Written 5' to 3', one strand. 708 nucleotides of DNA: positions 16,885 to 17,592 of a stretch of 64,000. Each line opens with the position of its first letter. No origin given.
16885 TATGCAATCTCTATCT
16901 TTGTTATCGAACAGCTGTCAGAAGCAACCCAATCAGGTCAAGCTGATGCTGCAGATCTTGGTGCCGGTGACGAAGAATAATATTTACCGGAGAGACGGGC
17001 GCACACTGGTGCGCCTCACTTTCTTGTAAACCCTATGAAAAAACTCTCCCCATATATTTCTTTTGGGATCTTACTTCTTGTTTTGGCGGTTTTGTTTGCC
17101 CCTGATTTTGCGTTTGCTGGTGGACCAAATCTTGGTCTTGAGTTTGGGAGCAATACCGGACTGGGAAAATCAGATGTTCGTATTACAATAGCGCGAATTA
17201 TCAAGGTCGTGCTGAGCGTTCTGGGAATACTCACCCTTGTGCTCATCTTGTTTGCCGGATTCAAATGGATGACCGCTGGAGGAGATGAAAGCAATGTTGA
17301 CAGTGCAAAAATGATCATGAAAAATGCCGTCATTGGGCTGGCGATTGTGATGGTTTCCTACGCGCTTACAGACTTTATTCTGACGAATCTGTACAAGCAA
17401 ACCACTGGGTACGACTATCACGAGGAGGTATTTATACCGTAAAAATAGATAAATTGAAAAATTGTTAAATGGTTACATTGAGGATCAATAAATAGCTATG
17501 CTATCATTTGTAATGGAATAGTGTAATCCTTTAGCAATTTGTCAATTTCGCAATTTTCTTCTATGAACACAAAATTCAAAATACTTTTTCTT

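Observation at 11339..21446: Twelve tandem paralogs of a TrbC/VirB2-type (T4SS-pilin-like) protein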

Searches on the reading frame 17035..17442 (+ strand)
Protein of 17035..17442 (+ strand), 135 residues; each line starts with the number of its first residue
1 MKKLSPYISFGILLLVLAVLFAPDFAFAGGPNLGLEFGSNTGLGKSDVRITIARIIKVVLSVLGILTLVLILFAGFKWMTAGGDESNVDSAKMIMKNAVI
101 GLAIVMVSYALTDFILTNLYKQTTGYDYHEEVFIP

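Call 3: search_protein_families(library=pfam, proteins=[window:17035-17442:+], max_evalue=1)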
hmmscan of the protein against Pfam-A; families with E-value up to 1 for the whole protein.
window:17035-17442:+ (135 aa): 5 families
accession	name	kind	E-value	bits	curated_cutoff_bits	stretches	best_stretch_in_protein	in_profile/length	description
PF18895.5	T4SS_pilin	-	1.3e-08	35.2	26.6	1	52-115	9-71/71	Type IV secretion system pilin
PF16936.10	Holin_9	-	0.002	18.8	25.3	1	47-81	22-54/78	Putative holin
PF19747.4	DUF6234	-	0.36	11.7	27.5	1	58-110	12-69/129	Family of unknown function (DUF6234)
PF12911.12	OppC_N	-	0.56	10.6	23.9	0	12-26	23-37/53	N-terminal TM domain of oligopeptide transport permease C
PF20563.3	DUF6773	-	0.9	9.8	27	1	59-122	87-150/163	Family of unknown function (DUF6773)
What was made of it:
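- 17035..17442 (+): p6: short Cys-free pilin, 135 aa. PF18895 35.2 bits (call 3).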

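Call 17: find_encoding_contigs(protein=window:17035-17442:+, flank=10000, max_places=6)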
Protein window:17035-17442:+ (135 aa): no gene with exactly this product is on record in the collection.

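Call 18: find_homologous_proteins(query=window:17035-17442:+, max_evalue=0.001)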
Query window:17035-17442:+ (135 aa): 61 proteins with E <= 0.001 among 392 candidates.
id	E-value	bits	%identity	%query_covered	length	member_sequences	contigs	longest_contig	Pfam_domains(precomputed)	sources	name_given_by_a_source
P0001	3.9e-79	281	100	100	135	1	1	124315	PF18895.6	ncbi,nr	ncbi:hypothetical protein H6758_02905 [Candidatus Nomurabacteria bacterium]|nr:hypothetical protein 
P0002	1.0e-51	192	72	96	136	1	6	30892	PF18895.6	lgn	-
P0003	3.4e-35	139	56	80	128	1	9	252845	PF18895.6,PF04956.19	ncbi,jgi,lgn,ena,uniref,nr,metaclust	ncbi:MAG: hypothetical protein COV59_04560 [Candidatus Magasanikbacteria bacterium CG11_big_fil_rev_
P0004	5.5e-34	135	54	96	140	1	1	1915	PF18895.6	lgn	-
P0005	9.8e-27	111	53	78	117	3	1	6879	PF18895.6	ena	-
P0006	1.1e-26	111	57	77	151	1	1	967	PF18895.6,PF04956.19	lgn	-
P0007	2.5e-26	110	55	90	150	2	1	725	PF18895.6,PF04956.19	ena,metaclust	metaclust:\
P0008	1.7e-25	107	57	74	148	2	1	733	PF18895.6,PF04956.19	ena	-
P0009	3.2e-23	100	49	83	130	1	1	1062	PF18895.6,PF04956.19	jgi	jgi:hypothetical protein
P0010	5.0e-23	99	54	70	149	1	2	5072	PF18895.6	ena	-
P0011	6.9e-20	89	51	70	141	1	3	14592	PF18895.6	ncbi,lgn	-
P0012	2.1e-19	88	43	93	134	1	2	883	PF18895.6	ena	-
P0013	6.8e-19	86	55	66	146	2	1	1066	PF18895.6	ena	-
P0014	1.8e-18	85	51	65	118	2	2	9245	PF18895.6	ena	-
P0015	2.2e-18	84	43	70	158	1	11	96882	PF18895.6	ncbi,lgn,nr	ncbi:hypothetical protein HYW18_00510 [Candidatus Uhrbacteria bacterium]|nr:hypothetical protein [Ca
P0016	2.3e-18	84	49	70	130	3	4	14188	PF18895.6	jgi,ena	-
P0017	3.0e-18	84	46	84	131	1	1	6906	PF18895.6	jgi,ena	-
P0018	3.0e-18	84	51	72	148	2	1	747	PF18895.6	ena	-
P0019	4.0e-18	84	51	62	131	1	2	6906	PF18895.6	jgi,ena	jgi:hypothetical protein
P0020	5.0e-18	83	47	79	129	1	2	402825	PF18895.6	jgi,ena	jgi:amino acid transporter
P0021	1.1e-17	82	47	76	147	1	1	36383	PF18895.6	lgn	-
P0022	1.6e-17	82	45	68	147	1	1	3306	PF18895.6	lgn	-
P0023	1.7e-17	82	55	56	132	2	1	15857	PF18895.6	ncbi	-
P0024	1.7e-17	82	40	93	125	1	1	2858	PF18895.6,PF04956.19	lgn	-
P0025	2.2e-17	81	50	65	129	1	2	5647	PF18895.6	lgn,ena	-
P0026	2.5e-17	81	50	61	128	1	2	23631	PF18895.6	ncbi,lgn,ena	-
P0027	3.0e-17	81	42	66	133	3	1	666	PF18895.6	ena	-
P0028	3.3e-17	81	52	62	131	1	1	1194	PF18895.6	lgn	-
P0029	4.6e-17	80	49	67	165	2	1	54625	PF18895.6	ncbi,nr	ncbi:MAG: hypothetical protein CL685_00565 [Candidatus Magasanikbacteria bacterium]|nr:hypothetical 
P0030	4.7e-17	80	44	93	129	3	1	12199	PF18895.6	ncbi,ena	-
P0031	4.9e-17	80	52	64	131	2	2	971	PF18895.6,PF04956.19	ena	-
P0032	5.3e-17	80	44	76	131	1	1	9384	PF18895.6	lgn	-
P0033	6.9e-17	80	43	93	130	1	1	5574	PF18895.6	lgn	-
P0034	9.0e-17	79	43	87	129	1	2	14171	PF18895.6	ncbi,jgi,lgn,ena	ncbi:MAG: hypothetical protein WCW31_05075 [Patescibacteria group bacterium]|jgi:hypothetical protei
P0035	1.0e-16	79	40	87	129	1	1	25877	PF18895.6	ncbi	-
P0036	1.3e-16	79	43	68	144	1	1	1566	PF18895.6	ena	-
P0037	2.2e-16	78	46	63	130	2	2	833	PF18895.6,PF04956.19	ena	-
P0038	3.0e-16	78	52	60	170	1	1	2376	PF18895.6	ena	-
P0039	3.8e-16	77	47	64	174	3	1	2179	PF18895.6,PF04956.19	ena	-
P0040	4.2e-16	77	50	61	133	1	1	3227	PF18895.6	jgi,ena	-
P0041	7.8e-16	76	41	93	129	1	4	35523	PF18895.6,PF04956.19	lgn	-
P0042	1.3e-15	75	45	72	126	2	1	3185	PF18895.6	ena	-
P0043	1.5e-15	75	43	92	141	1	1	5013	PF18895.6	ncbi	-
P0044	1.8e-15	75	44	68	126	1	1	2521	PF18895.6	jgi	jgi:hypothetical protein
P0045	2.3e-15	75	51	61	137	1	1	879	PF18895.6,PF04956.19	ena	-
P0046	3.1e-15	74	46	66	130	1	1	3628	PF18895.6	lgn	-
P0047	6.3e-15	73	42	81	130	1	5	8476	PF18895.6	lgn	-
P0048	1.0e-14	73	43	69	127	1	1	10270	PF18895.6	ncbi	-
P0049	1.1e-14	72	49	61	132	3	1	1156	PF18895.6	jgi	-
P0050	1.3e-14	72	47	64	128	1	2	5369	PF18895.6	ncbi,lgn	-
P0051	1.4e-14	72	45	67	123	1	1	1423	PF18895.6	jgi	-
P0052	1.9e-14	72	43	69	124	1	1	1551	PF18895.6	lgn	-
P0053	2.9e-14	71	44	76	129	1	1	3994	PF18895.6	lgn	-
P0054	3.8e-14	71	39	93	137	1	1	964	PF18895.6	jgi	jgi:hypothetical protein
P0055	5.2e-14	70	43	83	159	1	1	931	PF18895.6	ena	-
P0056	5.5e-14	70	48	61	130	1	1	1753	PF18895.6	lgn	-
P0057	1.8e-13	69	42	77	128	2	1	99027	PF18895.6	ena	-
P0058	1.5e-12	66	38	96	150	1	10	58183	PF18895.6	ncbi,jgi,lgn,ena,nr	ncbi:MAG: hypothetical protein HOG08_02295 [Candidatus Magasanikbacteria bacterium]|jgi:hypothetical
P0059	3.7e-11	61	51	36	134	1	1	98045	PF18895.6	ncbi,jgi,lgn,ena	ncbi:MAG: hypothetical protein WC477_04050 [Patescibacteria group bacterium]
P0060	6.6e-11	60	40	71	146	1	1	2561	PF18895.6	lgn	-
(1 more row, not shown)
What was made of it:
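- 17035..17442 (+): 100% identical to NCBI H6758_02905 (call 18).
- Many database homologues carry both Pfam families (call 18).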

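Call 20: find_encoding_contigs(protein=P0001, flank=10000, max_places=3)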
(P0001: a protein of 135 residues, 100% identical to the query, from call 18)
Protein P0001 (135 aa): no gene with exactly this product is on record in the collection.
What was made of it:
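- On Patescibacterial T4SS locus: Only the window is available and the MAG is not in the contig index (calls 17, 20).
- Tried and rejected: Exact look-up of p6 and its NCBI twin, to reach the rest of the 124-kb contig and look for VirB4, found nothing on record (calls 17, 20).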

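Call 24: search_solved_structures(query=A1, max_evalue=10, show_alignments=2)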
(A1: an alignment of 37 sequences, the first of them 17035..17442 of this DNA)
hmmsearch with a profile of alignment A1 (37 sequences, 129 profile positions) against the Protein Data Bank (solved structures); distinct sequences matched with E-value up to 10: 1.
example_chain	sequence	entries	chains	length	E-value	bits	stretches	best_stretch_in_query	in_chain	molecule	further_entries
1t5b_A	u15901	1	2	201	0.3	14.3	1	38-79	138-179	Acyl carrier protein phosphodiesterase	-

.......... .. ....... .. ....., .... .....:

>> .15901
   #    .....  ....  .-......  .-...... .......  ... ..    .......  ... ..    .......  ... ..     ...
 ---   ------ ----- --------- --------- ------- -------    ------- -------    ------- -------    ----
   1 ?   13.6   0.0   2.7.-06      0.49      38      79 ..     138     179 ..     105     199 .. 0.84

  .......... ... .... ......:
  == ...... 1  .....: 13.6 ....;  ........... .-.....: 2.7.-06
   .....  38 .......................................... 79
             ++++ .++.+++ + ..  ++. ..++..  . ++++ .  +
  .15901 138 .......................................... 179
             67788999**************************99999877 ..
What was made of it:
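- On Conjugative pilins in general: The profile finds no solved pilin (call 24).
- Tried and rejected: The family profile gave only a chance hit at E 0.3 (call 24).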

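Call 31: predict_structure(alignment_id=A1)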
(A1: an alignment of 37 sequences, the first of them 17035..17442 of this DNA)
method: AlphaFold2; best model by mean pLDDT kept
length: 135 residues; sequences in the alignment: 37
mean_pLDDT: 78.4   pTM: 0.57
mean pLDDT of the five models: 78.4, 76.3, 76.1, 73.5, 72.8
residues with pLDDT >= 90: 51; 70-90: 41; 50-70: 34; < 50: 9
segments of 3 or more residues with pLDDT < 50: 28-34
pLDDT, mean of each block of 10 residues (from residue 1): 61 72 55 50 63 85 92 95 93 95 94 88 81 68
secondary structure, 60 per line:
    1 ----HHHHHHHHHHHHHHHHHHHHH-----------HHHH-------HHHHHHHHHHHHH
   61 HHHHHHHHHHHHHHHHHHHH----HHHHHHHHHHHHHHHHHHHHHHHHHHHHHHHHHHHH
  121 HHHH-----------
elements in order: H5-25 H37-40 H48-80 H85-124
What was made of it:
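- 17035..17442 (+): AF2 model: signal helix plus a helical hairpin (residues 48-80 and 85-124), pLDDT above 90 across most of the hairpin (call 31).
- On Pfam PF18895 T4SS_pilin: AF2 hairpin with pLDDT above 90 (call 31).
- The p6 model has a two-helix hairpin with pLDDT above 90 (call 31).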

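Call 33: fold_search(model_id=the predicted structure, library=pdb)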
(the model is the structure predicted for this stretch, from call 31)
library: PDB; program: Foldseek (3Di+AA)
matches with E <= 10: 157; with E <= 0.001: 0
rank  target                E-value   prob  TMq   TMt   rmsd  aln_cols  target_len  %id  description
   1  2y3h_C                8.2e-01  0.85  0.41  0.51   7.5        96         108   11  E63Q mutant of Cupriavidus metallidurans CH34 CnrXs (released 2011-03-30)
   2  4wwb                  9.9e-01  0.80  0.41  0.49   7.3        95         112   10  High-resolution structure of the Ni-bound form of the Y135F mutant of C. metallidurans CnrXs (released 2015-02-11)
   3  2y3h_B                1.3e+00  0.84  0.43  0.52   3.3        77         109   12  E63Q mutant of Cupriavidus metallidurans CH34 CnrXs (released 2011-03-30)
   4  3epv_C                1.4e+00  0.77  0.42  0.52   3.6        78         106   13  X-ray Structure of the Metal-sensor CnrX in both the Apo- and Copper-bound Forms (released 2008-11-25)
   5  6jyi_B                1.5e+00  0.38  0.39  0.33  14.9        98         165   10  Crystal structure of the PadR-like transcriptional regulator BC1756 from Bacillus cereus (released 2019-06-26)
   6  3zg1_A                1.7e+00  0.75  0.42  0.51   3.5        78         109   13  NI-BOUND FORM OF M123A MUTANT OF CUPRIAVIDUS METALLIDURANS CH34 CNRXS (released 2013-10-23)
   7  9rxe_MODEL_1_A        1.7e+00  0.60  0.41  0.51   5.5        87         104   10  Solution structure of the HR1c domain of human PKN1 (released 2025-12-31)
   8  2y3h_A                1.8e+00  0.69  0.42  0.51   7.1        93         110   11  E63Q mutant of Cupriavidus metallidurans CH34 CnrXs (released 2011-03-30)
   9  9vub_A                1.8e+00  0.47  0.47  0.18  16.0       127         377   13  channel C complex with 3 (released 2026-03-11)
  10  2y3h_D                2.0e+00  0.72  0.43  0.53   3.4        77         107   12  E63Q mutant of Cupriavidus metallidurans CH34 CnrXs (released 2011-03-30)
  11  4wwf_A                2.0e+00  0.51  0.39  0.47   7.6        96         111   11  High-resolution structure of two Ni-bound forms of the M123C mutant of C. metallidurans CnrXs (released 2015-02-11)
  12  9vub_C                2.0e+00  0.44  0.47  0.18  16.0       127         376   14  channel C complex with 3 (released 2026-03-11)
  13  3epv_A                2.1e+00  0.60  0.42  0.51   6.3        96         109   11  X-ray Structure of the Metal-sensor CnrX in both the Apo- and Copper-bound Forms (released 2008-11-25)
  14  2y3b                  2.1e+00  0.54  0.40  0.47   7.6        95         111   12  Co-bound form of Cupriavidus metallidurans CH34 CnrXs (released 2011-03-30)
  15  6z1p_As               2.1e+00  0.21  0.40  0.26   8.2       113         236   13  Structure of the mitochondrial ribosome from Tetrahymena thermophila (released 2020-06-24)
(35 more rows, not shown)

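Call 35: find_related_loci(query=A1, collection=genome_contigs, flank=10000)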
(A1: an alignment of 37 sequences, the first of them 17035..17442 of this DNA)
Query A1 (135 aa) in genome_contigs; peptide patterns used: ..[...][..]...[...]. (x = any residue, [..] = any of these).
599 stretches matched a pattern (row limit reached: there are more); 590 encode a relative of the query (tblastn E <= 1e-3); the best 80 are kept; 80 distinct loci.
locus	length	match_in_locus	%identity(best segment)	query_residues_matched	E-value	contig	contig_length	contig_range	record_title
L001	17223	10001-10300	59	30-129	1e-37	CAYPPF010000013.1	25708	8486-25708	MAG TPA_asm: uncultured Gammaproteobacteria bacterium isolate SRP200020_co3_83 genome assembly, contig: NODE_2688_length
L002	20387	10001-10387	50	1-129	1e-36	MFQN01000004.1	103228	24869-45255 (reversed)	MAG: Candidatus Magasanikbacteria bacterium RIFCSPLOWO2_12_FULL_43_12 rifcsplowo2_12_scaffold_1198, whole genome shotgun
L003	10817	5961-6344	48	1-129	5e-36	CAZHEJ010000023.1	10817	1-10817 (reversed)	MAG TPA_asm: uncultured Gammaproteobacteria bacterium isolate binchicken_co266_196 genome assembly, contig: NODE_11133_l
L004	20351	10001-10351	51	10-130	1e-34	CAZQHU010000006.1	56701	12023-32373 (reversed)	MAG TPA_asm: uncultured Gammaproteobacteria bacterium isolate binchicken_co27_283 genome assembly, contig: NODE_938_leng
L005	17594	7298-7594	58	30-128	3e-34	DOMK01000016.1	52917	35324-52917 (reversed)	MAG TPA_asm: Candidatus Magasanikbacteria bacterium isolate UBA11710 contig_10933, whole genome shotgun sequence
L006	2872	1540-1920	49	7-129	6e-34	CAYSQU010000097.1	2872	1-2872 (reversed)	MAG TPA_asm: uncultured Gammaproteobacteria bacterium isolate binchicken_co387_4 genome assembly, contig: NODE_51520_len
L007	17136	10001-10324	54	22-130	8e-32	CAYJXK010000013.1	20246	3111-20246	MAG TPA_asm: uncultured Gammaproteobacteria bacterium isolate ERP125453_co1_500 genome assembly, contig: NODE_2587_lengt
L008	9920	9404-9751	49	10-127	6e-31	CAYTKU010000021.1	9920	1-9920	MAG TPA_asm: uncultured Gammaproteobacteria bacterium isolate SRP286056_co1_515 genome assembly, contig: NODE_8882_lengt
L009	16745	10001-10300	52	31-130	3e-30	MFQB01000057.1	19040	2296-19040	MAG: Candidatus Magasanikbacteria bacterium RIFCSPHIGHO2_02_FULL_47_14 rifcsphigho2_02_scaffold_7619, whole genome shotg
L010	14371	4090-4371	55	32-125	4e-30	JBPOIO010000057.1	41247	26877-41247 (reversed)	MAG: Candidatus Magasanikiibacteriota bacterium isolate MAG_292 c_000000559149, whole genome shotgun sequence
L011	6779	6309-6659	47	16-128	5e-30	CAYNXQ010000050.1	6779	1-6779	MAG TPA_asm: uncultured Gammaproteobacteria bacterium isolate SRP193066_co2_32 genome assembly, contig: NODE_5818_length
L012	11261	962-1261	48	30-129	6e-30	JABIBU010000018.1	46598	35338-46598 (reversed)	MAG: Candidatus Magasanikbacteria bacterium isolate SI048_bin34 k141_303859, whole genome shotgun sequence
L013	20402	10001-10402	45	2-125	2e-29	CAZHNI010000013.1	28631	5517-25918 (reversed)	MAG TPA_asm: uncultured Gammaproteobacteria bacterium isolate SRP257259_co1_325 genome assembly, contig: NODE_1780_lengt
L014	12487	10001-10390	47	1-125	1e-28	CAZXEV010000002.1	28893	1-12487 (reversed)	MAG TPA_asm: uncultured Gammaproteobacteria bacterium isolate SRP286056_co3_44 genome assembly, contig: NODE_1295_length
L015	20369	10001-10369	46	8-135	1e-28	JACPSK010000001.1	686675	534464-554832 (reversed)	MAG: Candidatus Magasanikbacteria bacterium isolate NC_groundwater_703_Ag_S-0.2um_44_17 S36_SO-2_scaffold_114964, whole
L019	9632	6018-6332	50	31-134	3e-28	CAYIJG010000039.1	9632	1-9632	MAG TPA_asm: uncultured Gammaproteobacteria bacterium isolate ERP119705_co24_1001 genome assembly, contig: NODE_10232_le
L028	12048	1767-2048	51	32-125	3e-27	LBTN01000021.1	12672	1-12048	MAG: Candidatus Magasanikbacteria bacterium GW2011_GWA2_37_8 US58_C0021, whole genome shotgun sequence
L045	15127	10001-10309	46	22-124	2e-26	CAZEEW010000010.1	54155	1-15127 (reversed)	MAG TPA_asm: uncultured Gammaproteobacteria bacterium isolate SRP093185_co1_62 genome assembly, contig: NODE_230_length_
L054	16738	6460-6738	49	33-125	7e-26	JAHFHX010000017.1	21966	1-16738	MAG: Candidatus Magasanikiibacteriota bacterium isolate nzgw349 NODE_3113_length_21967_cov_3.623043, whole genome shotgu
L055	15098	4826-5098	49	30-119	9e-26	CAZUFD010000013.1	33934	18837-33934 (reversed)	MAG TPA_asm: uncultured Gammaproteobacteria bacterium isolate SRP269290_co6_41 genome assembly, contig: NODE_401_length_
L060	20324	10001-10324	44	8-123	2e-25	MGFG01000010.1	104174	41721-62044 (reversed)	MAG: Candidatus Uhrbacteria bacterium RIFOXYC2_FULL_47_19 rifoxyc2_full_scaffold_169, whole genome shotgun sequence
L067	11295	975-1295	42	30-134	4e-25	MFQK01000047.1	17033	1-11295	MAG: Candidatus Magasanikbacteria bacterium RIFCSPLOWO2_02_FULL_44_11 rifcsplowo2_02_scaffold_7557, whole genome shotgun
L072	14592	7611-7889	51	32-125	5e-25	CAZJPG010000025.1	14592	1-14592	MAG TPA_asm: uncultured Gammaproteobacteria bacterium isolate SRP263991_co7_920 genome assembly, contig: NODE_7544_lengt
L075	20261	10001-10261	51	38-124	9e-25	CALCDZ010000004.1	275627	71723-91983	MAG TPA_asm: uncultured bacterium isolate SRR6231216_bin.15_CONCOCT_v1.1_MAG genome assembly, contig: ERZ650311.1, whole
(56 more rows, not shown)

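Call 40: search_protein_families(library=pfam, proteins=[L054:11739-12323:+, L067:6819-9035:+, L075:3471-4100:+, L019:2061-3482:+, L028:4051-4770:+, L045:13835-14521:-, L055:11601-15005:+, L072:7908-8918:+, L060:2775-4193:-, L075:381-1760:-], max_evalue=0.001)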
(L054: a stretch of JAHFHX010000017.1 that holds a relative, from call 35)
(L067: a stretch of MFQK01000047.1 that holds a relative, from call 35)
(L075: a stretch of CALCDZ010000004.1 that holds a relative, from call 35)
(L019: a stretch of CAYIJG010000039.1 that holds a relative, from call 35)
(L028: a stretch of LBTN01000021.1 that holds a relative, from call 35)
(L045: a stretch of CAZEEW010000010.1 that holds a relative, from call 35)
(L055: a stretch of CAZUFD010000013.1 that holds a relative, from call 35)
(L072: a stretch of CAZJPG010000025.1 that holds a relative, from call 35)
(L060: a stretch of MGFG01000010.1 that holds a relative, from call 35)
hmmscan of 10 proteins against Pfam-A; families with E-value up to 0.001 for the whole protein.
L054:11739-12323:+ (194 aa): 1 family
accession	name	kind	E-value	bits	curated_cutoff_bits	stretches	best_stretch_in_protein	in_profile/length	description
PF01936.24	NYN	-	2.3e-37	129.1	24.2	1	18-165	1-144/145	NYN domain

L067:6819-9035:+ (738 aa): 4 families
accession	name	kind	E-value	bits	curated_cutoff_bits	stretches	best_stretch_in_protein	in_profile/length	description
PF01138.27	RNase_PH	-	1.4e-48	165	25.5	2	12-144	2-130/130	3' exoribonuclease family, domain 1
PF00575.29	S1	-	1.7e-19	70.4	22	1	629-700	2-74/74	S1 RNA binding domain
PF03725.20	RNase_PH_C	-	1.2e-13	51.2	20.8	1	147-210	1-66/67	3' exoribonuclease family, domain 2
PF00013.35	KH_1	-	6.7e-10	39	21.5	1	566-622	2-64/66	KH domain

L075:3471-4100:+ (209 aa): 2 families
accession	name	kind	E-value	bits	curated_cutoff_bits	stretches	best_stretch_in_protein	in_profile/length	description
PF10502.14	Peptidase_S26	-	8e-43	146.7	22.9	1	38-198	3-168/168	Signal peptidase, peptidase S26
PF00717.28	Peptidase_S24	-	6e-05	23.2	23.3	1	62-118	39-87/116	Peptidase S24-like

L019:2061-3482:+ (473 aa): 4 families
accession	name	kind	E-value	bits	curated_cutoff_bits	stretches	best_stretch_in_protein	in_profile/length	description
PF13393.11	tRNA-synt_His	-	8.5e-39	134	25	1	43-350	1-307/308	Histidyl-tRNA synthetase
PF00587.30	tRNA-synt_2b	-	7.7e-15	55.8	29.3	1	101-355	1-175/179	tRNA synthetase class II core domain (G, H, P, S and T)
PF03129.25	HGTP_anticodon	-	1.4e-12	48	21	1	379-461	8-93/94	Anticodon binding domain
PF01409.25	tRNA-synt_2d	-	0.00057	19.9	19.8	0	99-196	67-161/246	tRNA synthetases class II core domain (F)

L028:4051-4770:+ (239 aa): 5 families
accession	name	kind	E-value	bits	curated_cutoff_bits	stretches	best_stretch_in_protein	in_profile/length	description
PF00535.33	Glycos_transf_2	-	1.3e-28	100.4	23.3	1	9-133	1-131/168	Glycosyl transferase family 2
PF13641.12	Glyco_tranf_2_3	-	8.9e-10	39.4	27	1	8-185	3-192/230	Glycosyltransferase like family 2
PF10111.15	Glyco_tranf_2_2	-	6.3e-08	32.9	27.3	1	9-99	1-99/276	Glycosyltransferase like family 2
PF13632.12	Glyco_trans_2_3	-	1.1e-05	25.8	27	1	84-191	1-110/198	Glycosyl transferase family group 2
PF13704.12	Glyco_tranf_2_4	-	0.00078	20.3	27.5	0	16-94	2-84/98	Glycosyl transferase family 2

L045:13835-14521:- (228 aa): 1 family
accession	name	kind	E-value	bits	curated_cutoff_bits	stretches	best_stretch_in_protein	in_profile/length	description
PF13384.12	HTH_23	-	9.9e-05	22.5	24.6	1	3-38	4-39/50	Homeodomain-like domain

L055:11601-15005:+ (1134 aa): 2 families
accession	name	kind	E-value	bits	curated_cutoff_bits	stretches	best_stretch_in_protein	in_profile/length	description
PF13385.13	Laminin_G_3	-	9.9e-30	104.1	27.6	1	417-571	7-150/151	Concanavalin A-like lectin/glucanases superfamily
PF02973.23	Sialidase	-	0.00093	19.2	26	0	487-576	92-186/189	Sialidase, N-terminal domain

L072:7908-8918:+ (336 aa): 2 families
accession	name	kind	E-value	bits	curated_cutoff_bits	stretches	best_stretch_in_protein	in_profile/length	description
PF02449.21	Glyco_hydro_42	-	4.3e-07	30.1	21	0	134-166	108-140/376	Beta-galactosidase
PF00150.24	Cellulase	-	3.6e-06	27.1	23.5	1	51-198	19-165/272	Cellulase (glycosyl hydrolase family 5)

L060:2775-4193:- (472 aa): 2 families
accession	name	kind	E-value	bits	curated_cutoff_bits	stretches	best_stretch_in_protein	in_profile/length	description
PF03816.19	LytR_cpsA_psr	-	1.2e-40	139.6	24.6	1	108-268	2-149/150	LytR_cpsA_psr family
PF13399.11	LytR_C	-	4.6e-10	40.7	22.2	1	382-472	3-85/86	LytR cell envelope-related transcriptional attenuator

L075:381-1760:- (459 aa): 14 families
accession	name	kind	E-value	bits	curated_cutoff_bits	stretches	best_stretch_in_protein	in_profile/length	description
PF01926.29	MMR_HSR1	-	9.5e-54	180.8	21.9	2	189-307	1-113/113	50S ribosome-binding GTPase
PF02421.24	FeoB_N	-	3.5e-28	98.5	27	2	14-167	2-153/156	Ferrous iron transport protein B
PF00009.33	GTP_EFTU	-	5.8e-21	75.4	26.5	1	264-358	87-184/188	Elongation factor Tu GTP binding domain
PF03193.22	RsgA_GTPase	-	6.9e-14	52.5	30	1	181-247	100-170/174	RsgA GTPase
PF00350.29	Dynamin_N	-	2.2e-13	51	27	1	190-223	1-33/168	Dynamin family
PF04548.22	AIG1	-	6.4e-12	45.7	27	1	189-292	2-106/212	AIG1 family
PF14714.11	KH_dom-like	-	2.4e-11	44.2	27.3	1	388-455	15-81/81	KH-domain-like of EngA bacterial GTPase enzymes, C-terminal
PF08477.19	Roc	-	8.1e-07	29.7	27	0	15-37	2-24/119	Ras of Complex, Roc, domain of DAPkinase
PF00071.28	Ras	-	7.9e-05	22.7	21.6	0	190-356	2-156/162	Ras family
PF09439.16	SRPRB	-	0.00019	21.3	25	0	12-89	3-75/178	Signal recognition particle receptor beta subunit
PF00625.27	Guanylate_kin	-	0.00021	21.5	25.2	0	189-226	4-42/182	Guanylate kinase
PF00005.33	ABC_tran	-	0.00029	21.9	25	0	186-218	10-42/137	ABC transporter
PF16897.10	MMR_HSR1_Xtn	-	0.00043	20.7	35.2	0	123-173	57-103/106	C-terminal region of MMR_HSR1 domain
PF02492.25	cobW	-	0.00045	20.3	20.7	0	236-327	85-173/180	CobW/HypB/UreG, nucleotide-binding domain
